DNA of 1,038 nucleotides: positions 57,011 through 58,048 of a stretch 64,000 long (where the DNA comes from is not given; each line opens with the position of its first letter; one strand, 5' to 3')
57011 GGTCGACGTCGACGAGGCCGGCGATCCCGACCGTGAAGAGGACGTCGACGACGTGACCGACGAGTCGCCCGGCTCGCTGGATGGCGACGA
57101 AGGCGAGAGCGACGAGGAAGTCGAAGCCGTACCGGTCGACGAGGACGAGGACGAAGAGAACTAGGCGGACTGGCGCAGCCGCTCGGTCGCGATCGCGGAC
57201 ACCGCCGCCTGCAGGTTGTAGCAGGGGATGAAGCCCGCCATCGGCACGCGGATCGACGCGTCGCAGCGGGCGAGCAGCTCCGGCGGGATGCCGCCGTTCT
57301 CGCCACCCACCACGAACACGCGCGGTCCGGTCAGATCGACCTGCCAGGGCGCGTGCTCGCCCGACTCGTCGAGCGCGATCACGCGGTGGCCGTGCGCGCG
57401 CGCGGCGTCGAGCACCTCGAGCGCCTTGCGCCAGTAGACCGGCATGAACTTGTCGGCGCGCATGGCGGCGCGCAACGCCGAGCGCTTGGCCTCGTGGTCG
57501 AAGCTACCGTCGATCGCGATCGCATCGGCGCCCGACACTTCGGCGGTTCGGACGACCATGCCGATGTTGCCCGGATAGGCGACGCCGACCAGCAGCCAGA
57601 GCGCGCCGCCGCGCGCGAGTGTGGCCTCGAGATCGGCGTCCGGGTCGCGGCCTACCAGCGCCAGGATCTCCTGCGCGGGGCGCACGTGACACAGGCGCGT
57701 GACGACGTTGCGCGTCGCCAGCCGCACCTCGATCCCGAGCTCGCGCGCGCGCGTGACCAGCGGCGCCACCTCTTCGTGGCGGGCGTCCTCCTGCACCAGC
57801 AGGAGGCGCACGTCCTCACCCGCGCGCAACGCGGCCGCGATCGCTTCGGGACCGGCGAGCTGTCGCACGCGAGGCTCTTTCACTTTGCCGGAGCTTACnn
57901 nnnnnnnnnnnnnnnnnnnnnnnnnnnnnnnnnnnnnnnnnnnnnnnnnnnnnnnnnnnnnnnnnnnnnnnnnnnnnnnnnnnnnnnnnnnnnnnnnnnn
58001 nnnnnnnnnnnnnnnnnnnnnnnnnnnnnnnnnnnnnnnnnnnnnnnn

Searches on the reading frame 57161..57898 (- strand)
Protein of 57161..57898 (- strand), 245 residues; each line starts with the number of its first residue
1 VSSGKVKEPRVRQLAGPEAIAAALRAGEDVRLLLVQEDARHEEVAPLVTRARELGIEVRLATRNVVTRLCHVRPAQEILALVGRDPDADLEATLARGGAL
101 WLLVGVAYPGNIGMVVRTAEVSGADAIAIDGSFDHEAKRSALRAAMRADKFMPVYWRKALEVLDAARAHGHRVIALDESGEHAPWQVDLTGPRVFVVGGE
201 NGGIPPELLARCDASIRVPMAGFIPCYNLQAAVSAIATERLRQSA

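Call 8: search_protein_families(library=pfam, proteins=[window:57161-57898:-], max_evalue=0.01)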
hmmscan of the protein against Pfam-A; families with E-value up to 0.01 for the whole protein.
window:57161-57898:- (245 aa): 2 families
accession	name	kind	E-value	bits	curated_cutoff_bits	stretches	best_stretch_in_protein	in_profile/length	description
PF00588.24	SpoU_methylase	-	2.5e-24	86.4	29.7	1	102-236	5-140/142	SpoU rRNA Methylase family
PF08032.17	SpoU_sub_bind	-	9.4e-08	32.7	22.8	1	16-82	4-70/76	RNA 2'-O ribose methyltransferase substrate binding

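Call 9: search_protein_families(library=ncbifam, proteins=[window:57161-57898:-], max_evalue=0.01)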
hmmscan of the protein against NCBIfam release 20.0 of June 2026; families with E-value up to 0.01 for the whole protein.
window:57161-57898:- (245 aa): 10 families
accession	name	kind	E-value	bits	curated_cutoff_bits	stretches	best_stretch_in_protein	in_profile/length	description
TIGR00186.1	rRNA_methyl_3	equivalog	5.9e-20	71.8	160.15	1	13-236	4-232/240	23S rRNA (guanosine(2251)-2'-O)-methyltransferase RlmB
NF008386.0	PRK11181.1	equivalog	4.3e-15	55.6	366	1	30-243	22-241/244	23S rRNA (guanosine(2251)-2'-O)-methyltransferase RlmB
NF000477.1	NshR_TsnR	equivalog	8.4e-12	45.1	425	1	18-242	38-262/266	NshR/TsnR family 23S rRNA methyltransferase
NF008295.0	PRK11081.1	equivalog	6.6e-10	38.9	227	1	106-243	27-164/230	tRNA (guanosine(18)-2'-O)-methyltransferase TrmH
NF000035.1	nosihep_NshR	exception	4.8e-09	36.1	500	1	47-240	65-260/274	NshR family nosiheptide/thiostrepton resistance 23S rRNA methyltransferase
TIGR00185.1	tRNA_yibK_trmL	equivalog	2.2e-08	34.1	190.6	1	108-244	11-148/154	tRNA (uridine(34)/cytosine(34)/5-carboxymethylaminomethyluridine(34)-2'-O)-methyltransferase TrmL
NF008117.0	PRK10864.1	equivalog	2.8e-06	26.8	267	1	103-244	201-342/344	tRNA/rRNA methyltransferase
TIGR00050.1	rRNA_methyl_1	subfamily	8.5e-05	22.5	167.15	1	181-238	94-151/233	TrmJ/YjtD family RNA methyltransferase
NF007683.0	PRK10358.1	equivalog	0.00013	21.9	282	1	108-243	11-147/157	tRNA (uridine(34)/cytosine(34)/5-carboxymethylaminomethyluridine(34)-2'-O)-methyltransferase TrmL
NF007752.0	PRK10433.1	equivalog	0.004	16.7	212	0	195-234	110-149/228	tRNA/rRNA methyltransferase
